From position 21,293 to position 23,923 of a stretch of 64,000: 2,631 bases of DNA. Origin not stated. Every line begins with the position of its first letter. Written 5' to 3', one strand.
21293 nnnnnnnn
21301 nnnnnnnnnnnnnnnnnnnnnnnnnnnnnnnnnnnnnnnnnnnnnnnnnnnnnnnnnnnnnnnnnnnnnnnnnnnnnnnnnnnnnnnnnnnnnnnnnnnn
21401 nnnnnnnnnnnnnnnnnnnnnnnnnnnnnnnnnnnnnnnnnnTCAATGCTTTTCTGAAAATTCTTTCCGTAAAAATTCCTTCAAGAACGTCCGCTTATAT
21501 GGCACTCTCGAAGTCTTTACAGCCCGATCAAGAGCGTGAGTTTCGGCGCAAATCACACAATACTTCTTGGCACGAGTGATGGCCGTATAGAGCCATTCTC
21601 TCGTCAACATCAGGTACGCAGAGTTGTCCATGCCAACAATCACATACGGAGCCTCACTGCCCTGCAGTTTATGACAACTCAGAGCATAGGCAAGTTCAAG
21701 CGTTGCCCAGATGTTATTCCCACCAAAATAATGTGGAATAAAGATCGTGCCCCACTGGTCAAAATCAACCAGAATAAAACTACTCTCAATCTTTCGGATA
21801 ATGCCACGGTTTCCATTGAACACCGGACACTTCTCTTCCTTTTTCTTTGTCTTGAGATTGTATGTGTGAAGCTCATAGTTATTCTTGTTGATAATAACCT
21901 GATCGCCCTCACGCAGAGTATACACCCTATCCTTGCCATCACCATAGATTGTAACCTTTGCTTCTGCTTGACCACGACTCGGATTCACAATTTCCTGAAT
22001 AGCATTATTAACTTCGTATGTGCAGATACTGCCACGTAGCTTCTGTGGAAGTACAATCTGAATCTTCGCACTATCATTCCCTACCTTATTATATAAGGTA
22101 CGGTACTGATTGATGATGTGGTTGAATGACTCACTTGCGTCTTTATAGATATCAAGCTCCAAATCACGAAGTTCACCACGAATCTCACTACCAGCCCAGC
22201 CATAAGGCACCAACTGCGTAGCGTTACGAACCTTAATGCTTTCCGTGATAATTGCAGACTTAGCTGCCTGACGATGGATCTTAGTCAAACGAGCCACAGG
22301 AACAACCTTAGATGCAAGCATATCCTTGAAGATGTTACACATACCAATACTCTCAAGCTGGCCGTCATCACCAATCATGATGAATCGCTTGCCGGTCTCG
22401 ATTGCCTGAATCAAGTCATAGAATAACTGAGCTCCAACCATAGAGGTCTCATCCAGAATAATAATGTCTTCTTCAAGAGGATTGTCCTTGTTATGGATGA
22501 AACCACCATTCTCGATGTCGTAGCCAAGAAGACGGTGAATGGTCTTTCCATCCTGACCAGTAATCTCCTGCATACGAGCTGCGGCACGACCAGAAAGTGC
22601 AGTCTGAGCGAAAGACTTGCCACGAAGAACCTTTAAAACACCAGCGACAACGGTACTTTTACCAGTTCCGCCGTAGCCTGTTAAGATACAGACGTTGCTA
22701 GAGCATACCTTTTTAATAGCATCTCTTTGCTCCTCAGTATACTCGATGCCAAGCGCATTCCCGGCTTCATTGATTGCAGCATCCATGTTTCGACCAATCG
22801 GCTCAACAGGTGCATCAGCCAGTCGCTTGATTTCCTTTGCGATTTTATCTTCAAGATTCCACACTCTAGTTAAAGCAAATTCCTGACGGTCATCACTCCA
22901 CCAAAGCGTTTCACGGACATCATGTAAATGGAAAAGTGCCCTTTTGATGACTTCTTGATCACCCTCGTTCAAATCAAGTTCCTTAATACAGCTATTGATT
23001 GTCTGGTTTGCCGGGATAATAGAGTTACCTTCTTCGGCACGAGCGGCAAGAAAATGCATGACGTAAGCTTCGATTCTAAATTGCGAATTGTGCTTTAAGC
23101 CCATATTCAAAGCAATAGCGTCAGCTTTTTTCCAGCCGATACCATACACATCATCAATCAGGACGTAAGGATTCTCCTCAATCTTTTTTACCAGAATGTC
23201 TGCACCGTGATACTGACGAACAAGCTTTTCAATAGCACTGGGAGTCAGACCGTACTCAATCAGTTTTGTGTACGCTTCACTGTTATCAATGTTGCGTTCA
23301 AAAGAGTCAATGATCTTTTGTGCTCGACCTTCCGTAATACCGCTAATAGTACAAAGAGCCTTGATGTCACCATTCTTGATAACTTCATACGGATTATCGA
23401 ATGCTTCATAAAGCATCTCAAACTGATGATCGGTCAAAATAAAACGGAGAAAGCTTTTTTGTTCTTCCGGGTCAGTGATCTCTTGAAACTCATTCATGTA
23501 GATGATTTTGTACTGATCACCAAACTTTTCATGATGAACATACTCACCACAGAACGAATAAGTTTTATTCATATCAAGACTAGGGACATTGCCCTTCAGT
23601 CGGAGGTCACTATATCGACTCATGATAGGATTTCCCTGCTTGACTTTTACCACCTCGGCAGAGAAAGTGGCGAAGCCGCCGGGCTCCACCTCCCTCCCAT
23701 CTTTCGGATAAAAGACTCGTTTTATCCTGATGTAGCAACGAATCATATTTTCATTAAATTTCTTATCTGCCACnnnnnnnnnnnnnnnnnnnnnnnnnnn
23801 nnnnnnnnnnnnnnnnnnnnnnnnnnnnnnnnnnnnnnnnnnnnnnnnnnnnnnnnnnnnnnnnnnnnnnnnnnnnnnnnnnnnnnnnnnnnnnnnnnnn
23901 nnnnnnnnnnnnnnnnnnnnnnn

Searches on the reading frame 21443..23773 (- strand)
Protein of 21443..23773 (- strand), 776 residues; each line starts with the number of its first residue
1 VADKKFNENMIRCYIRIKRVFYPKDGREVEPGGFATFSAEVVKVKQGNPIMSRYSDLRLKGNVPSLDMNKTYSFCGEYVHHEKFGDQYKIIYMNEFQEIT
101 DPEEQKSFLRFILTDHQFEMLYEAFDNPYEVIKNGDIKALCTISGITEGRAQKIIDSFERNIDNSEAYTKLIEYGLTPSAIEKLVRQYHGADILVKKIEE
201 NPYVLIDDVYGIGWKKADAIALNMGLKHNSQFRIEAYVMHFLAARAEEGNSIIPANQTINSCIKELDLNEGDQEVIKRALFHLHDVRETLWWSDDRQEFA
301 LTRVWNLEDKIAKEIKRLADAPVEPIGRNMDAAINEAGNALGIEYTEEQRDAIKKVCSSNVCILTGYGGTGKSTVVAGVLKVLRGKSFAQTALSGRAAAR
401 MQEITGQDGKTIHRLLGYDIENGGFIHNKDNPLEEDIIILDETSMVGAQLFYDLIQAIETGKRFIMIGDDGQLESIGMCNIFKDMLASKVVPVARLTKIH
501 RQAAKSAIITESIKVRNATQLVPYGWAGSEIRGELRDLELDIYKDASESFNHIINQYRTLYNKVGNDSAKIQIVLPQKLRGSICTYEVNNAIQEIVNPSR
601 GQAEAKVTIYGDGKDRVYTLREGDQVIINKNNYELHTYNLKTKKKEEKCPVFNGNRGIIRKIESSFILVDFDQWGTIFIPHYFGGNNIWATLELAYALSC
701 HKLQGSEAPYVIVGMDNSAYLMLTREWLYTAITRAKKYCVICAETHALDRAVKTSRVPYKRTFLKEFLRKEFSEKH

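Call 10: search_protein_families(library=pfam, proteins=[window:21443-23773:-], max_evalue=0.001)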
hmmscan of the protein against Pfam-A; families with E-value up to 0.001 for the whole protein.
window:21443-23773:- (776 aa): 10 families
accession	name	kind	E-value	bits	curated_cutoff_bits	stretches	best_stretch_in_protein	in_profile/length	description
PF13604.12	AAA_30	-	2.1e-33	116.1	27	1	345-516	2-169/191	AAA domain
PF13245.12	AAA_19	-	2.3e-30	106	25.1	1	349-477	1-133/134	AAA domain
PF14490.11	HHH_RecD2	-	1.1e-21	77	27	1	165-251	6-91/92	ATP-dependent RecD2 DNA helicase HHH domain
PF13538.12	UvrD_C_2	-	2.6e-17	62.9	27.4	1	694-741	1-51/52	UvrD-like helicase C-terminal domain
PF18335.7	SH3_13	-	1.1e-08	35.1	41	1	589-671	2-65/65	ATP-dependent RecD-like DNA helicase SH3 domain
PF01443.25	Viral_helicase1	-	2.1e-07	31.4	21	0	697-742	179-227/228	Viral superfamily 1 RNA helicase core domain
PF23139.1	OB_YrrC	-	1e-06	29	27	1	41-93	22-71/76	ATP-dependent DNA helicase YrrC, OB-fold domain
PF05970.20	PIF1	-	6.8e-06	26.3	25.9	1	346-454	3-122/223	PIF1-like helicase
PF13086.12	AAA_11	-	5e-05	23.6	27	0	345-385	2-43/257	AAA domain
PF14520.12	HHH_5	-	0.00069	20.5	27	0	121-158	18-55/57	Helix-hairpin-helix domain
